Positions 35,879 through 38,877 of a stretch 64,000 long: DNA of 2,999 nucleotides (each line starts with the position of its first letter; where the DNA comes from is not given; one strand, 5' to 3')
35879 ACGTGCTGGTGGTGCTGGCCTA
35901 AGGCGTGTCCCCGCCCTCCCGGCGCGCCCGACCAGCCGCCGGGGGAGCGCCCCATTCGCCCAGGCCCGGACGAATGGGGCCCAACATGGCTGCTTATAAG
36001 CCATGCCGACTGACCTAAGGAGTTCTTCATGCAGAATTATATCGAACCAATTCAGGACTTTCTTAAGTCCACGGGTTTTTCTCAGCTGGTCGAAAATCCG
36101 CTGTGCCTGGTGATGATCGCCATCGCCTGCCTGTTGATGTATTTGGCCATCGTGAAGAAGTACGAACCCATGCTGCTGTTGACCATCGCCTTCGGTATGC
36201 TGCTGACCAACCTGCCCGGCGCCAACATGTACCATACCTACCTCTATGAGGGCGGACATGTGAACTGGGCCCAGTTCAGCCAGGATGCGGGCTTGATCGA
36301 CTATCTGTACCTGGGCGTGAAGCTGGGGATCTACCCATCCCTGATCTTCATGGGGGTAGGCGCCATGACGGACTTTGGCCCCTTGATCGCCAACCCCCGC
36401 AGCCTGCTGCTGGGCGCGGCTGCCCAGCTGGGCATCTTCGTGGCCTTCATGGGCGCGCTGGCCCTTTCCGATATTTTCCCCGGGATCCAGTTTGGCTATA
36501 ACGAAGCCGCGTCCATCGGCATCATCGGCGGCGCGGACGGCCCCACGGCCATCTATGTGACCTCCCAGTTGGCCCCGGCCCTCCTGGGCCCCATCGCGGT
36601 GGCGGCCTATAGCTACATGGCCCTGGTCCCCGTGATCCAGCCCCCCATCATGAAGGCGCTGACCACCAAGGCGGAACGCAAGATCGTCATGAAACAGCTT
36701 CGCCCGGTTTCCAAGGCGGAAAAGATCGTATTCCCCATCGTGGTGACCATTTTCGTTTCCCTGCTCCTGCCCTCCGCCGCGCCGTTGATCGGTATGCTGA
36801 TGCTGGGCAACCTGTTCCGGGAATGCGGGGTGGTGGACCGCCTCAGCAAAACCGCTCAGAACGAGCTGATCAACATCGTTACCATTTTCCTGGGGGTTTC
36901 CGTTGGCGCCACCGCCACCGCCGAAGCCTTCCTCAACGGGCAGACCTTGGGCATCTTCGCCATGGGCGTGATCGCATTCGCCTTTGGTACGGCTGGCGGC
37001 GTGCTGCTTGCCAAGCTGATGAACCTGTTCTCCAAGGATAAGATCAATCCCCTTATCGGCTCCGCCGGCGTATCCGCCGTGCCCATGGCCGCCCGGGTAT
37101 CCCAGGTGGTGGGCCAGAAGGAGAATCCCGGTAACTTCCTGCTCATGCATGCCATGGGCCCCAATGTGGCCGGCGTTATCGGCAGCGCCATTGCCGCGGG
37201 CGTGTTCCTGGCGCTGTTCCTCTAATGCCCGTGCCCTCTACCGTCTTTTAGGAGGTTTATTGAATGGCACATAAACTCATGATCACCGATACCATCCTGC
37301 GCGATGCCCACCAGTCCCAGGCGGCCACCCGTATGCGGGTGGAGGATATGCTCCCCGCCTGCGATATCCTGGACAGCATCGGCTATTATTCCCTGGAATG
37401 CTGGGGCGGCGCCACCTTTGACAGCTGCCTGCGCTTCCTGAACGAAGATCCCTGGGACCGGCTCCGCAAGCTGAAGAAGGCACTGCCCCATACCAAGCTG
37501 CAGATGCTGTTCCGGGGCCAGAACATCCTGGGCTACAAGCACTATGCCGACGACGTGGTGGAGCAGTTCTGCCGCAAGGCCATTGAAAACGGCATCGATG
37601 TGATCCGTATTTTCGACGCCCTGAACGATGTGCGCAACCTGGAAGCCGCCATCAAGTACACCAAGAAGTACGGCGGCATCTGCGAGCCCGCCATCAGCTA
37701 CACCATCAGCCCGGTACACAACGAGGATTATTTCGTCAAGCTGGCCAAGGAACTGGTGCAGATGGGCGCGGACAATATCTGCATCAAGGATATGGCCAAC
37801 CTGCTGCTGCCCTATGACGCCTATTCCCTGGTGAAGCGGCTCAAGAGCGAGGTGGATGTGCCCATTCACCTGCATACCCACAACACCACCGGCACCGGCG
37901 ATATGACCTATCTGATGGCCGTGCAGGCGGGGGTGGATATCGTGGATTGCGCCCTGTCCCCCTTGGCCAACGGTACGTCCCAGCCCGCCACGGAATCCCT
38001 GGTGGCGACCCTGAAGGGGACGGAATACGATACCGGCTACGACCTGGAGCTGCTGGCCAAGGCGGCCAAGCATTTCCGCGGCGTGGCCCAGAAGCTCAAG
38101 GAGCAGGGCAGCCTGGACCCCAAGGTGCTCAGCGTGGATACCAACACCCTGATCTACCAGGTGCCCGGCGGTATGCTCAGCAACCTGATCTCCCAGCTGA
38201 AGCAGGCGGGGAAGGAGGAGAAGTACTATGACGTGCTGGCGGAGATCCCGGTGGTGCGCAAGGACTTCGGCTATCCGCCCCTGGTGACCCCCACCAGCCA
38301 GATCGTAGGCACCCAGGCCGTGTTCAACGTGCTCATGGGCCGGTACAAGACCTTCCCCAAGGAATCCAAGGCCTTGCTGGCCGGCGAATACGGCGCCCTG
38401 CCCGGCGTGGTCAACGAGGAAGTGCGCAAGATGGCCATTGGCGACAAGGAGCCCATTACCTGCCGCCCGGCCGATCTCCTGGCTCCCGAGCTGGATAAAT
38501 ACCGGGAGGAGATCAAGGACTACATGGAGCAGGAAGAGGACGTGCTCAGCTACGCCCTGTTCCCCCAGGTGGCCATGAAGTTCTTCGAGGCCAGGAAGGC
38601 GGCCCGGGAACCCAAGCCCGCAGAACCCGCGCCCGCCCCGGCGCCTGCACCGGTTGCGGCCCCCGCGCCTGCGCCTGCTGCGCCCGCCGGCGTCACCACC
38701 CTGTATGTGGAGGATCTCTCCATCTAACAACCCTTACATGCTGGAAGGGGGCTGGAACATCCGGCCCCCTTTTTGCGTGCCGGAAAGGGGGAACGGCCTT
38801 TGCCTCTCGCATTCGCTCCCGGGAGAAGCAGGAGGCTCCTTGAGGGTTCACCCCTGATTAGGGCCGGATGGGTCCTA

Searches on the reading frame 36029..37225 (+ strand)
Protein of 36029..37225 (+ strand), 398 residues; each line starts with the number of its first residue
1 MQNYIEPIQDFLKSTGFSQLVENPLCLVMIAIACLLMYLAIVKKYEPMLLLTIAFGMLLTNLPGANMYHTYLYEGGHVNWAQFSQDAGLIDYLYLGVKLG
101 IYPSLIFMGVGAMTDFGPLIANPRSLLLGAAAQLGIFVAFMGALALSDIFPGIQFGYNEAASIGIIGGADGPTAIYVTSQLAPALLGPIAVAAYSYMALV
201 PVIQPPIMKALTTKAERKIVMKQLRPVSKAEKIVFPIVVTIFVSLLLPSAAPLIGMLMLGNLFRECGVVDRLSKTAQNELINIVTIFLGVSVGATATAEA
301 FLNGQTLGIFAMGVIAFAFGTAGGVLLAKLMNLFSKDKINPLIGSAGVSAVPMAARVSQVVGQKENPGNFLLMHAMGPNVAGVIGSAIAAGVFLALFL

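Call 36: search_protein_families(library=ncbifam, proteins=[window:36029-37225:+], max_evalue=0.000001)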
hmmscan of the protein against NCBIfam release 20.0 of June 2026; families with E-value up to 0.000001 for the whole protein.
window:36029-37225:+ (398 aa): 5 families
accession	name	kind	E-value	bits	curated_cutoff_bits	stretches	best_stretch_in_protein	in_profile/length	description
TIGR01109.1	Na_pump_decarbB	subfamily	5e-162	538.9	190.6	1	27-392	3-354/354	sodium ion-translocating decarboxylase subunit beta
NF012019.0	PRK15475.1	subfamily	1.8e-146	488.7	822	2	95-395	129-428/433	oxaloacetate decarboxylase subunit beta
NF012020.0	PRK15476.1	subfamily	2.5e-146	488.1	820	2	95-395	129-428/433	oxaloacetate decarboxylase subunit beta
NF012021.0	PRK15477.1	subfamily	3.8e-146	487.6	824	2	95-395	129-428/433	oxaloacetate decarboxylase subunit beta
TIGR03136.1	malonate_biotin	equivalog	4.8e-45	154.5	596.9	1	27-395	25-394/399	Na+-transporting malonate decarboxylase, carboxybiotin decarboxylase subunit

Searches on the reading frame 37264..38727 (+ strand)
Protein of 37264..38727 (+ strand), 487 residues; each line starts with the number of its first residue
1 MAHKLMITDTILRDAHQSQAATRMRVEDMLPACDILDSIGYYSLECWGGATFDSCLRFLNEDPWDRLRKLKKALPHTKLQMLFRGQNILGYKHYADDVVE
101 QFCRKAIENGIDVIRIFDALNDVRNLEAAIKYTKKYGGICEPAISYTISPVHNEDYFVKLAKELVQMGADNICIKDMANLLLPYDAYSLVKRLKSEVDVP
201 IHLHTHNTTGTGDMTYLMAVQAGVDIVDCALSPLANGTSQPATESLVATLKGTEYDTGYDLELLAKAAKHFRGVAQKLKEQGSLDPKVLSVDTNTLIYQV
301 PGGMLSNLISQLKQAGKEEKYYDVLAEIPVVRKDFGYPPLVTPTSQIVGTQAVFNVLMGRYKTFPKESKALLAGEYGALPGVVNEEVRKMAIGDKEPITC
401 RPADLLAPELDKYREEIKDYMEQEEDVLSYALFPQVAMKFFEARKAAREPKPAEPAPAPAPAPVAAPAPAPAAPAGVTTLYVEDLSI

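Call 36: search_protein_families(library=ncbifam, proteins=[window:37264-38727:+], max_evalue=0.000001)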
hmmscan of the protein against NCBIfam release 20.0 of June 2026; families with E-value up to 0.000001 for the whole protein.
window:37264-38727:+ (487 aa): 22 families
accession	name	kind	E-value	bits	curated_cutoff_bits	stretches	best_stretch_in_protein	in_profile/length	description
NF008985.0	PRK12331.1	equivalog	1.3e-219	729.6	718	1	3-448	2-448/465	oxaloacetate decarboxylase subunit alpha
NF006761.0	PRK09282.1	domain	7.7e-217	721.4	402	1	3-450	2-447/591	pyruvate carboxylase subunit B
TIGR01108.1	oadA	equivalog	2.8e-201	670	756.5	1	7-451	1-444/582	sodium-extruding oxaloacetate decarboxylase subunit alpha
NF010643.0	PRK14040.1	subfamily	1.1e-186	621.8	892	1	2-457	4-468/595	oxaloacetate decarboxylase subunit alpha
NF010644.0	PRK14041.1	equivalog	5.7e-182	605.5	734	1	4-444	2-440/467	pyruvate carboxylase subunit B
NF009231.0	PRK12581.1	equivalog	1.7e-175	584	954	1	1-443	9-452/468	oxaloacetate decarboxylase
NF008984.0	PRK12330.1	equivalog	1.8e-175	584.5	827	1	2-447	3-452/500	methylmalonyl-CoA carboxytransferase subunit 5S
NF010645.0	PRK14042.1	equivalog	1e-149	500.1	1182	1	4-447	3-444/596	pyruvate carboxylase subunit B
NF009554.0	PRK12999.1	equivalog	2.7e-125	419.6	965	1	3-445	532-993/1147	pyruvate carboxylase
TIGR01235.1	pyruv_carbox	equivalog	1.1e-111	374.1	1114.45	1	4-445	530-990/1143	pyruvate carboxylase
NF006049.0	PRK08195.1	subfamily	2.1e-18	66.5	229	1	3-274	6-269/344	4-hyroxy-2-oxovalerate/4-hydroxy-2-oxopentanoic acid aldolase,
TIGR03217.1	4OH_2_O_val_ald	equivalog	6e-16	58.5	286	1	4-271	2-261/334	4-hydroxy-2-oxovalerate aldolase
NF002085.0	PRK00915.1-2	subfamily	2.3e-14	53.1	517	1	127-252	128-251/504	2-isopropylmalate synthase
TIGR02090.1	LEU1_arch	subfamily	2.6e-14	53.1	484.75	1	128-263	116-250/363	isopropylmalate/citramalate/homocitrate synthases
TIGR02660.1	nifV_homocitr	equivalog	1.2e-13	51.1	462.9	1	152-270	139-258/365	homocitrate synthase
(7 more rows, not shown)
